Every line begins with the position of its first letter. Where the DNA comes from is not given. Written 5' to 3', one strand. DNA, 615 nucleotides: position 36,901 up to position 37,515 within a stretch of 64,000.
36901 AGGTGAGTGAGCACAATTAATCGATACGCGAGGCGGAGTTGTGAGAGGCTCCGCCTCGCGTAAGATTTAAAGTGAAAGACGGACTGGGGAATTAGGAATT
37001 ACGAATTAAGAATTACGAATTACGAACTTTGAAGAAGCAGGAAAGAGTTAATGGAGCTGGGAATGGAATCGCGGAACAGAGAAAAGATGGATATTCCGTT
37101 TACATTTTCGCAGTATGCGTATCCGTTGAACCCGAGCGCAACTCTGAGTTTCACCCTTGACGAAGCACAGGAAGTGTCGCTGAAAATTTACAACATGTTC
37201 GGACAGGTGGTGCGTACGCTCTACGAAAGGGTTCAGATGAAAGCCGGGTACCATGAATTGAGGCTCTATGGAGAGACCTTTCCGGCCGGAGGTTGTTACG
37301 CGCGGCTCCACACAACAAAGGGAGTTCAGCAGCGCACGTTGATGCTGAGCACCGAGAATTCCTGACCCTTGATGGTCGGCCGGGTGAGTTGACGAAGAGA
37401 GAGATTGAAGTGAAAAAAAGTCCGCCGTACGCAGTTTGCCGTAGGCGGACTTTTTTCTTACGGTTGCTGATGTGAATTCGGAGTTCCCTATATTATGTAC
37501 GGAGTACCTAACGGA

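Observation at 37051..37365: A second, independently conserved CTD-only minigene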

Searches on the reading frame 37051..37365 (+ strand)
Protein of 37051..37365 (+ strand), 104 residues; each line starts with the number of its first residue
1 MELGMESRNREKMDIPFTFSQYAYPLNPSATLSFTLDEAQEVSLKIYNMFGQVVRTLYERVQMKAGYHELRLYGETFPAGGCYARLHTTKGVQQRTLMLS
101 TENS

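Call 3: search_protein_families(library=pfam, proteins=[window:37051-37365:+], max_evalue=0.1)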
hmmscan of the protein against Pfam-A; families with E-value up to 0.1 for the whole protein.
window:37051-37365:+ (104 aa): 2 families
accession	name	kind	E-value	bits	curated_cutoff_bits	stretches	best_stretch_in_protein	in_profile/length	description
PF13860.13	FlgD_ig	-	0.0037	17.7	27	1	31-75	13-57/79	FlgD Ig-like domain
PF18962.6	Por_Secre_tail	-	0.021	15.5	27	1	27-59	4-35/75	Secretion system C-terminal sorting domain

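Call 4: search_protein_families(library=ncbifam, proteins=[window:37051-37365:+], max_evalue=0.1)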
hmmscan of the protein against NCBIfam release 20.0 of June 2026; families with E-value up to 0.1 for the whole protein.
window:37051-37365:+ (104 aa): 1 family
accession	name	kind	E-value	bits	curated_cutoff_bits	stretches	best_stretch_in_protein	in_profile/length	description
TIGR04183.1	Por_Secre_tail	domain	0.0044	17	23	1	27-56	4-35/72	T9SS type A sorting domain-containing protein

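Call 11: find_homologous_proteins(query=window:37051-37365:+, max_evalue=0.001)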
Query window:37051-37365:+ (104 aa): 65 proteins with E <= 0.001 among 65 candidates.
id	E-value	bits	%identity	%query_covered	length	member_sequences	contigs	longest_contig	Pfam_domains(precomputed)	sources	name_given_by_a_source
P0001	3.9e-60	218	100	96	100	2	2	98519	-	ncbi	ncbi:MAG: hypothetical protein WBQ23_10685 [Bacteroidota bacterium]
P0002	5.5e-49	182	78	100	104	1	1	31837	-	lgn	-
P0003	2.9e-48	180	80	99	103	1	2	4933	-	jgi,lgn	jgi:hypothetical protein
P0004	8.4e-46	172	82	91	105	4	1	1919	-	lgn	-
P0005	9.1e-46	172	85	88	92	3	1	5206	-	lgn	-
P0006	1.5e-45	171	76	96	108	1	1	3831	-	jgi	-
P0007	2.8e-45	170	80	95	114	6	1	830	-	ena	-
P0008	1.2e-44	168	82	87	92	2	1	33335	-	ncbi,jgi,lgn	-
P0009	1.8e-43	164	80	87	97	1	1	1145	-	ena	-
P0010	1.9e-43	164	82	87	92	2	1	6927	-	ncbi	-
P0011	2.2e-43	164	81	86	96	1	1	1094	-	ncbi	-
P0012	2.5e-43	164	73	98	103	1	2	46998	-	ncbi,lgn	-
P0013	3.7e-43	163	78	93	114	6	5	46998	-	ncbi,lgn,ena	-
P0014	4.6e-43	163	80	87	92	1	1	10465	-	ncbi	-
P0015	5.2e-43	163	80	88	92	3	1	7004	-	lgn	-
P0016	7.3e-43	162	73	98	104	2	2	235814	-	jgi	jgi:hypothetical protein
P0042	3.1e-35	138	66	88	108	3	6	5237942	-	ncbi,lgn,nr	ncbi:MAG: hypothetical protein M5R41_10675 [Bacteroidia bacterium]|nr:hypothetical protein [Bacteroi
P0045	3.2e-34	135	67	87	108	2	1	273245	-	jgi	jgi:hypothetical protein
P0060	2.5e-30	122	60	88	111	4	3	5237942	-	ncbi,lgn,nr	ncbi:MAG: hypothetical protein M5R41_08835 [Bacteroidia bacterium]|nr:hypothetical protein [Bacteroi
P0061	1.5e-28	117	58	86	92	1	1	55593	-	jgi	jgi:hypothetical protein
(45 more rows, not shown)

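Call 14: find_encoding_contigs(protein=P0042, flank=8000, max_places=3)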
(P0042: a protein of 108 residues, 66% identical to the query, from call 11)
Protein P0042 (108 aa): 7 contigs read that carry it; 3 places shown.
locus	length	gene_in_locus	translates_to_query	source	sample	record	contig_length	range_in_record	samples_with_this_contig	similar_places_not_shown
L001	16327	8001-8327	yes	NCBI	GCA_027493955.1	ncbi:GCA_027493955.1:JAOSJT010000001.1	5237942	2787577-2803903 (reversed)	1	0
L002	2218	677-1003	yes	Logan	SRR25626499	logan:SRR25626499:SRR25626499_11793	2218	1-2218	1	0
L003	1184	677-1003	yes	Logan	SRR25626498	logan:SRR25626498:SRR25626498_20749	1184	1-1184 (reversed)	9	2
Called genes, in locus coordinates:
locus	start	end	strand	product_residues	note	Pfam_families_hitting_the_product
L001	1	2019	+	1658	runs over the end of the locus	PF00072:Response_reg, PF08447:PAS_3, PF00989:PAS, PF08448:PAS_4, PF13426:PAS_9, PF00989:PAS, PF08448:PAS_4, PF13426:PAS_9, +22 more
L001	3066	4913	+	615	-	PF18962:Por_Secre_tail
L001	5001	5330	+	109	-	-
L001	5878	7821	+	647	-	PF18962:Por_Secre_tail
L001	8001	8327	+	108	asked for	-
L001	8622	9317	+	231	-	-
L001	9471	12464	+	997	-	PF19081:Ig_7, PF18962:Por_Secre_tail (weak)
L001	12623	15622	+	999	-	PF19081:Ig_7, PF18962:Por_Secre_tail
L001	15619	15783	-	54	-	-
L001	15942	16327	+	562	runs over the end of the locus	-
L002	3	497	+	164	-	?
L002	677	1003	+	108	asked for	-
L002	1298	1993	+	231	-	-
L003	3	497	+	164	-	?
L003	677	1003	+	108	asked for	-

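Call 15: find_encoding_contigs(protein=P0060, flank=8000, max_places=3)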
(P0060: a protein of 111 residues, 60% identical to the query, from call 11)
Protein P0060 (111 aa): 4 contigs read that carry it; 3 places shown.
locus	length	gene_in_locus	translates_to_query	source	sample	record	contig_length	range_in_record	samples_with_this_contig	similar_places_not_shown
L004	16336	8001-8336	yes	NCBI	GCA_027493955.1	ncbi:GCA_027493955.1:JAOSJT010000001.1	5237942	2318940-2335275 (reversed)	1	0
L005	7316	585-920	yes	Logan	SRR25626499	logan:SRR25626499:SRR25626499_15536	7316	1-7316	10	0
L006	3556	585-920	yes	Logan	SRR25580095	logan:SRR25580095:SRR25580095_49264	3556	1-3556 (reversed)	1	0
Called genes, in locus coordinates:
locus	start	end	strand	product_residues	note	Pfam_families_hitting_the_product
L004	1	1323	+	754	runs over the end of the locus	PF25173:Beta-prop_WDR3_1st, PF25174:Beta-prop_THOC3, PF25175:Beta-prop_WDR5, PF23381:Beta-prop_IFT122_1st, PF24796:WDR55, PF24814:WD40_Prp19, PF25172:Beta-prop_WDR3_2nd, PF25168:Beta-prop_WDR36-Utp21_2nd, +37 more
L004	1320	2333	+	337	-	-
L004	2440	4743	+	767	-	PF00515:TPR_1 (faint), PF07719:TPR_2 (faint), PF13374:TPR_10 (faint), PF13428:TPR_14 (faint), PF13432:TPR_16 (faint), PF13181:TPR_8 (faint), PF13424:TPR_12, PF12770:CHAT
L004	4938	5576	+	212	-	-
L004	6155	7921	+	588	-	PF10162:G8 (faint), PF18962:Por_Secre_tail (weak)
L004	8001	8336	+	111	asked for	-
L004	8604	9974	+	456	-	PF00072:Response_reg, PF00158:Sigma54_activat, PF14532:Sigma54_activ_2, PF25601:AAA_lid_14, PF02954:HTH_8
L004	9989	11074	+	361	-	PF00989:PAS, PF13188:PAS_8 (weak), PF13426:PAS_9 (weak), PF00512:HisKA, PF02518:HATPase_c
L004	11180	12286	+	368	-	PF01883:FeS_assembly_P, PF00142:Fer4_NifH (faint), PF09140:MipZ, PF10609:ParA, PF13614:AAA_31, PF01656:CbiA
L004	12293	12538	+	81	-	PF01106:NifU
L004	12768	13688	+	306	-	PF01513:NAD_kinase, PF20143:NAD_kinase_C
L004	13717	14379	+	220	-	-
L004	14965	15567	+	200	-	-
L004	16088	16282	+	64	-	-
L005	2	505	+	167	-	?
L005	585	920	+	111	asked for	-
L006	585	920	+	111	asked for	-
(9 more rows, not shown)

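Call 18: find_encoding_contigs(protein=P0016, flank=8000, max_places=2)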
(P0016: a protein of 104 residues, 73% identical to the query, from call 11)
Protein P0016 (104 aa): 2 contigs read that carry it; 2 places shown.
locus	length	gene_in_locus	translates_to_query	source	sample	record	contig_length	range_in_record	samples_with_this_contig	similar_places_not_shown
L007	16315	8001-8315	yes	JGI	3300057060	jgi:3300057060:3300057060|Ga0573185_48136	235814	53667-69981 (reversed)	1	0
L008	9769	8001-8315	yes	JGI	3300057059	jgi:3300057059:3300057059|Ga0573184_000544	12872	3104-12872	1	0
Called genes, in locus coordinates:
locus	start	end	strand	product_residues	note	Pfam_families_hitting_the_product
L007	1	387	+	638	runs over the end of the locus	PF18962:Por_Secre_tail (weak)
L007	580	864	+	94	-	-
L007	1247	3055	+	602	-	PF18962:Por_Secre_tail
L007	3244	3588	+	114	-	-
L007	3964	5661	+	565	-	PF18962:Por_Secre_tail (weak)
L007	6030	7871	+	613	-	PF18962:Por_Secre_tail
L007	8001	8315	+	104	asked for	-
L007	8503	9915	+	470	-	PF00072:Response_reg, PF00158:Sigma54_activat, PF01078:Mg_chelatase (faint), PF14532:Sigma54_activ_2, PF25601:AAA_lid_14, PF02954:HTH_8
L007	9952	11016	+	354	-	PF00989:PAS, PF13188:PAS_8 (weak), PF08448:PAS_4, PF00512:HisKA, PF02518:HATPase_c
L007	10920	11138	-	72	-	-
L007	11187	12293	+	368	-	PF01883:FeS_assembly_P, PF00142:Fer4_NifH (faint), PF02374:ArsA_ATPase (faint), PF09140:MipZ, PF10609:ParA, PF13614:AAA_31, PF01656:CbiA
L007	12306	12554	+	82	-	PF01106:NifU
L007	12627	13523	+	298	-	PF01513:NAD_kinase, PF20143:NAD_kinase_C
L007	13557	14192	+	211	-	-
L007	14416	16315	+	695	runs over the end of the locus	PF03169:OPT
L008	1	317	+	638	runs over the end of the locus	PF18962:Por_Secre_tail (weak)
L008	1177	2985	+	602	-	PF18962:Por_Secre_tail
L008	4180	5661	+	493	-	PF18962:Por_Secre_tail (weak)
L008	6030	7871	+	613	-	PF18962:Por_Secre_tail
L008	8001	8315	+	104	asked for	-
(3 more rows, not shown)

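Call 19: find_encoding_contigs(protein=P0045, flank=8000, max_places=2)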
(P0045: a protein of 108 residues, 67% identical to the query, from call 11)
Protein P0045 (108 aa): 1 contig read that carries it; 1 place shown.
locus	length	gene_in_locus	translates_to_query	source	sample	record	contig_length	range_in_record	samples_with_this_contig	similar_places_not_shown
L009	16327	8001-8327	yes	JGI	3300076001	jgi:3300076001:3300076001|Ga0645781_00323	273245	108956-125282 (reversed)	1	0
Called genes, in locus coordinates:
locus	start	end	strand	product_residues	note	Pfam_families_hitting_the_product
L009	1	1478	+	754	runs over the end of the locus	PF24796:WDR55, PF25171:Beta-prop_WDR36-Utp21_1st, PF25174:Beta-prop_THOC3, PF23381:Beta-prop_IFT122_1st, PF25172:Beta-prop_WDR3_2nd, PF25173:Beta-prop_WDR3_1st, PF25175:Beta-prop_WDR5, PF23409:Beta-prop_EML, +33 more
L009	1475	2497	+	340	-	-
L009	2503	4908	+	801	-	PF13428:TPR_14 (faint), PF14559:TPR_19 (faint), PF00515:TPR_1 (faint), PF07719:TPR_2 (faint), PF13424:TPR_12 (weak), PF13432:TPR_16 (weak), PF13424:TPR_12 (weak), PF12770:CHAT, +5 more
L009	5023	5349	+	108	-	-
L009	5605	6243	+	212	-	-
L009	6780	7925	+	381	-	PF18962:Por_Secre_tail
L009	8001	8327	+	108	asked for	-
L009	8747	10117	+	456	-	PF00072:Response_reg, PF00158:Sigma54_activat, PF14532:Sigma54_activ_2, PF25601:AAA_lid_14, PF02954:HTH_8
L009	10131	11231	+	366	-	PF00989:PAS, PF08448:PAS_4 (weak), PF13188:PAS_8 (weak), PF13426:PAS_9 (weak), PF00512:HisKA, PF02518:HATPase_c, PF13581:HATPase_c_2 (weak)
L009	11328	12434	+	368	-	PF01883:FeS_assembly_P, PF00142:Fer4_NifH (faint), PF09140:MipZ, PF10609:ParA, PF13614:AAA_31, PF01656:CbiA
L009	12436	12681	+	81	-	PF01106:NifU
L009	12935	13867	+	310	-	PF01513:NAD_kinase, PF20143:NAD_kinase_C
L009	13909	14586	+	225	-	-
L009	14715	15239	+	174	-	PF12694:cpYpsA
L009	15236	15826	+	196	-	PF11845:Tll0287-like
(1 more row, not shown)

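Call 20: find_encoding_contigs(protein=P0061, flank=8000, max_places=2)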
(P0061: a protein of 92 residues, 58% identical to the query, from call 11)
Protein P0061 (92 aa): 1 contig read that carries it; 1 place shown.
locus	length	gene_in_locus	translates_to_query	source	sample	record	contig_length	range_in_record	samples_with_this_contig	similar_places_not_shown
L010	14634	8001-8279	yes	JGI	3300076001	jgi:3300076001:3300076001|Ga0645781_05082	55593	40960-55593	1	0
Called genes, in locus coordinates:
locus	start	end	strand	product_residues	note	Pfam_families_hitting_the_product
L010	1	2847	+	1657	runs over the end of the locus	PF00072:Response_reg, PF08447:PAS_3, PF00989:PAS, PF08448:PAS_4, PF08448:PAS_4, PF13426:PAS_9, PF08447:PAS_3, PF00989:PAS, +23 more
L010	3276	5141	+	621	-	PF18962:Por_Secre_tail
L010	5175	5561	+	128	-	-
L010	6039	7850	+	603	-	PF18962:Por_Secre_tail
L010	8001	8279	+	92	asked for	-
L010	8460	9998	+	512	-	PF00072:Response_reg, PF00158:Sigma54_activat, PF25601:AAA_lid_14, PF02954:HTH_8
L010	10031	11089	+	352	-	PF00989:PAS, PF08448:PAS_4 (weak), PF13426:PAS_9 (weak), PF00512:HisKA, PF02518:HATPase_c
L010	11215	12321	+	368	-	PF01883:FeS_assembly_P, PF00142:Fer4_NifH (faint), PF02374:ArsA_ATPase (faint), PF09140:MipZ, PF10609:ParA, PF13614:AAA_31, PF01656:CbiA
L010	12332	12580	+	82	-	PF01106:NifU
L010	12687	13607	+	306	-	PF01513:NAD_kinase, PF20143:NAD_kinase_C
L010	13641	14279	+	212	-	-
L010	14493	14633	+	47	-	?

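Call 28: predict_structure(alignment_id=A2)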
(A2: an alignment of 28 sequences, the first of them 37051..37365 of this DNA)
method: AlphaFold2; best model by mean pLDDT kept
length: 104 residues; sequences in the alignment: 28
mean_pLDDT: 78.0   pTM: 0.68
mean pLDDT of the five models: 78.0, 77.1, 76.2, 62.3, 62.0
residues with pLDDT >= 90: 42; 70-90: 28; 50-70: 21; < 50: 13
segments of 3 or more residues with pLDDT < 50: 5-11, 102-104
pLDDT, mean of each block of 10 residues (from residue 1): 47 73 62 92 93 92 94 70 90 82 43
secondary structure, 60 per line:
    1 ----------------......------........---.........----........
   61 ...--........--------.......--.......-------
elements in order: E17-22 E29-36 E40-48 E53-63 E66-73 E82-88 E91-97

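Call 32: fold_search(model_id=the predicted structure, library=pdb)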
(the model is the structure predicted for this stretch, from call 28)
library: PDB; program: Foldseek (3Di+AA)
matches with E <= 10: 1643; with E <= 0.001: 0
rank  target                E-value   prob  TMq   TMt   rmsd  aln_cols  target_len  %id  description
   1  3isy                  2.6e-03  1.00  0.41  0.38   5.6       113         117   12  Crystal structure of an intracellular proteinase inhibitor (ipi, bsu11130) from bacillus subtilis at 2.61 A resolution (released 2009-09-15)
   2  6byg_A                3.1e-03  1.00  0.41  0.08   5.8       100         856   18  Crystal structure of the nucleophile mutant (E575A) of the GH2 exo-beta-mannanase from Xanthomonas axonopodis pv. citr (released 2018-07-18)
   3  6bye_A                3.7e-03  1.00  0.40  0.08   5.7       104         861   19  Crystal structure of the GH2 exo-beta-mannanase from Xanthomonas axonopodis pv. citri in complex with mannose (released 2018-07-18)
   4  8jmw_A                4.3e-03  1.00  0.51  0.12   5.5        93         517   13  Fibril form of serine peptidase Vpr (released 2023-12-06)
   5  2xwx_A                6.7e-03  1.00  0.45  0.16   5.3        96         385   18  Vibrio cholerae colonization factor GbpA crystal structure (released 2011-11-16)
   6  6byc                  6.7e-03  1.00  0.40  0.07   6.0        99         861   18  Crystal structure of the GH2 exo-beta-mannanase from Xanthomonas axonopodis pv. citri (released 2018-07-18)
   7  5ze8                  7.4e-03  1.00  0.50  0.18   4.7       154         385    9  Crystal structure of a penta-heme cytochrome c552 from Thermochromatium tepidum (released 2018-04-25)
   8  5axh_B                7.4e-03  1.00  0.47  0.12   5.5       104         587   12  Crystal structure of thermophilic dextranase from Thermoanaerobacter pseudethanolicus, D312G mutant in complex with is (released 2015-11-11)
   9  4g5a_A                8.3e-03  1.00  0.44  0.45   4.9        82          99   20  Crystal structure of a putative member of duf 3244 protein family (BT_1867) from Bacteroides thetaiotaomicron VPI-5482 (released 2012-09-19)
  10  6byi_A                8.3e-03  1.00  0.42  0.08   5.9       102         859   18  Crystal structure of the acid-base mutant (E477A) of the GH2 exo-beta-mannanase from Xanthomonas axonopodis pv. citri (released 2018-07-18)
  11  8dhw_B                8.8e-03  1.00  0.53  0.12   3.9        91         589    6  Treponema lecithinolyticum beta-glucuronidase in complex with a UNC4917-glucuronide conjugate (released 2023-05-17)
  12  5b1c_C                8.8e-03  1.00  0.48  0.50   4.7        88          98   11  Crystal structure of DEN4 ED3 mutant with L387I (released 2016-02-24)
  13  2y25_B                9.8e-03  1.00  0.58  0.22   3.4        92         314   17  Crystal structure of the myomesin domains My11-My13 (released 2011-12-21)
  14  8wm1_A                1.1e-02  1.00  0.53  0.14   3.7        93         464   10  DHS dehydratase (released 2024-10-02)
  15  6a97_C                1.3e-02  1.00  0.58  0.29   2.7        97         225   11  Crystal structure of MHC-like MILL2 (released 2018-12-05)
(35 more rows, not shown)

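Call 36: find_related_loci(query=A2, collection=genome_contigs, flank=6000)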
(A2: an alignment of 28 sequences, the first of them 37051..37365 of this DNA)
Query A2 (104 aa) in genome_contigs; peptide patterns used: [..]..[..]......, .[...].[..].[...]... (x = any residue, [..] = any of these).
51 stretches matched a pattern; 14 encode a relative of the query (tblastn E <= 1e-3); 13 distinct loci.
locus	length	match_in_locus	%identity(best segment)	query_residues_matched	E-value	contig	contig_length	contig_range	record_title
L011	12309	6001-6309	81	1-103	2e-54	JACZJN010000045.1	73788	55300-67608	MAG: Bacteroidetes bacterium isolate MAG20 bacteria_1_contig_301207, whole genome shotgun sequence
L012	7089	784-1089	77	1-102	9e-53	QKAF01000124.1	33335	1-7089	MAG: Bacteroidetes bacterium isolate SZUA-365 scaffold_2623, whole genome shotgun sequence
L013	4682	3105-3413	72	1-102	2e-50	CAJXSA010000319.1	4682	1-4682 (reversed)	MAG TPA_asm: uncultured Ignavibacteria bacterium isolate SRR6201696_bin.15_MetaBAT_v2.12.1_MAG genome assembly, contig:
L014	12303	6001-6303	73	1-102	2e-49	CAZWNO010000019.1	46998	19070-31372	MAG TPA_asm: uncultured Chromatiales bacterium isolate SRP192927_co6_91 genome assembly, contig: NODE_1116_length_46998_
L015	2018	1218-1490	75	13-103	9e-47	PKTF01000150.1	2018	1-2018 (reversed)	MAG: Ignavibacteria bacterium isolate BM516 sc_71386, whole genome shotgun sequence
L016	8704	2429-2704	75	13-104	6e-46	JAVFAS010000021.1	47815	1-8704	MAG: Bacteroidota bacterium isolate BF4_97 NODE_2067_length_47815_cov_7.940278_Biofilm4, whole genome shotgun sequence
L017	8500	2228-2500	75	13-103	6e-46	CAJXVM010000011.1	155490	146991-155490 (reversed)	MAG TPA_asm: uncultured Ignavibacteria bacterium isolate SRR6201696_bin.5_MetaBAT_v2.12.1_MAG genome assembly, contig: N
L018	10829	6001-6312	66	1-104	2e-45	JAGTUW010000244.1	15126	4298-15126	MAG: Bacteroidetes bacterium isolate SH-MAG12 SH-MAG12_contig_000244, whole genome shotgun sequence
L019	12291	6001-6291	61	4-100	2e-40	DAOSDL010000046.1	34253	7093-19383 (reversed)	MAG TPA_asm: Bacteroidota bacterium isolate AMR_MDS_1832 NODE_636_length_34253_cov_11.206123, whole genome shotgun seque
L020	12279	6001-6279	63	12-104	2e-40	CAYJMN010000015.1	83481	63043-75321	MAG TPA_asm: uncultured Chromatiales bacterium isolate ERP124720_co1_202 genome assembly, contig: NODE_419_length_83481_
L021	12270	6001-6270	66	15-104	3e-40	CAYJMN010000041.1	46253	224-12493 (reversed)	MAG TPA_asm: uncultured Chromatiales bacterium isolate ERP124720_co1_202 genome assembly, contig: NODE_1106_length_46253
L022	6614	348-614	58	14-102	1e-37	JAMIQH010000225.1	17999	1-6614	MAG: Bacteroidota bacterium isolate RA_AS_metabat.63 k201_794106, whole genome shotgun sequence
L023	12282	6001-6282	60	6-98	1e-36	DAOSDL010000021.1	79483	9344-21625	MAG TPA_asm: Bacteroidota bacterium isolate AMR_MDS_1832 NODE_227_length_79483_cov_10.269779, whole genome shotgun seque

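Call 37: search_protein_representatives(alignment_id=A2)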
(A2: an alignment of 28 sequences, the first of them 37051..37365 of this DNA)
Query: 28 sequences, 104 profile positions. Proteins with E-value up to 0.001 (for the whole library): 15492; up to 1e-10: 50; up to 1e-30: 6. The best 150 are listed.
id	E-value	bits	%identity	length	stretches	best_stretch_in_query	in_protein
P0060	8.8e-45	166.9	-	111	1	3-102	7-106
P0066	4.1e-44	164.8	-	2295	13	30-70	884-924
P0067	3.1e-37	142.7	-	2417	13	27-74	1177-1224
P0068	4.8e-35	135.6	-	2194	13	30-62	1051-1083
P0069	1.3e-34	134.2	-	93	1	13-102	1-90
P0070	8.1e-32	125.2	-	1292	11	28-76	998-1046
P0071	4.6e-30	119.6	-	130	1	12-99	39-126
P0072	5.4e-30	119.4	-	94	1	14-100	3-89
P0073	1.2e-26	108.6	-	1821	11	30-62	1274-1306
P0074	9.7e-26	105.7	-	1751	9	30-66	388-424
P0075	1.3e-23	98.9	-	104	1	8-99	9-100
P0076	4.1e-21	90.9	-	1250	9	30-79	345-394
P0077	4.5e-21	90.7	-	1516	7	25-62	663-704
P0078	1.5e-20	89.1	-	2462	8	27-74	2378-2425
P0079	1.2e-19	86.2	-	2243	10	27-81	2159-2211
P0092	2.3e-13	66.0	-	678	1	22-100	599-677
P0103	9.8e-12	60.7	-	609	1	16-100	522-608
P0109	3.9e-11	58.8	-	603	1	21-100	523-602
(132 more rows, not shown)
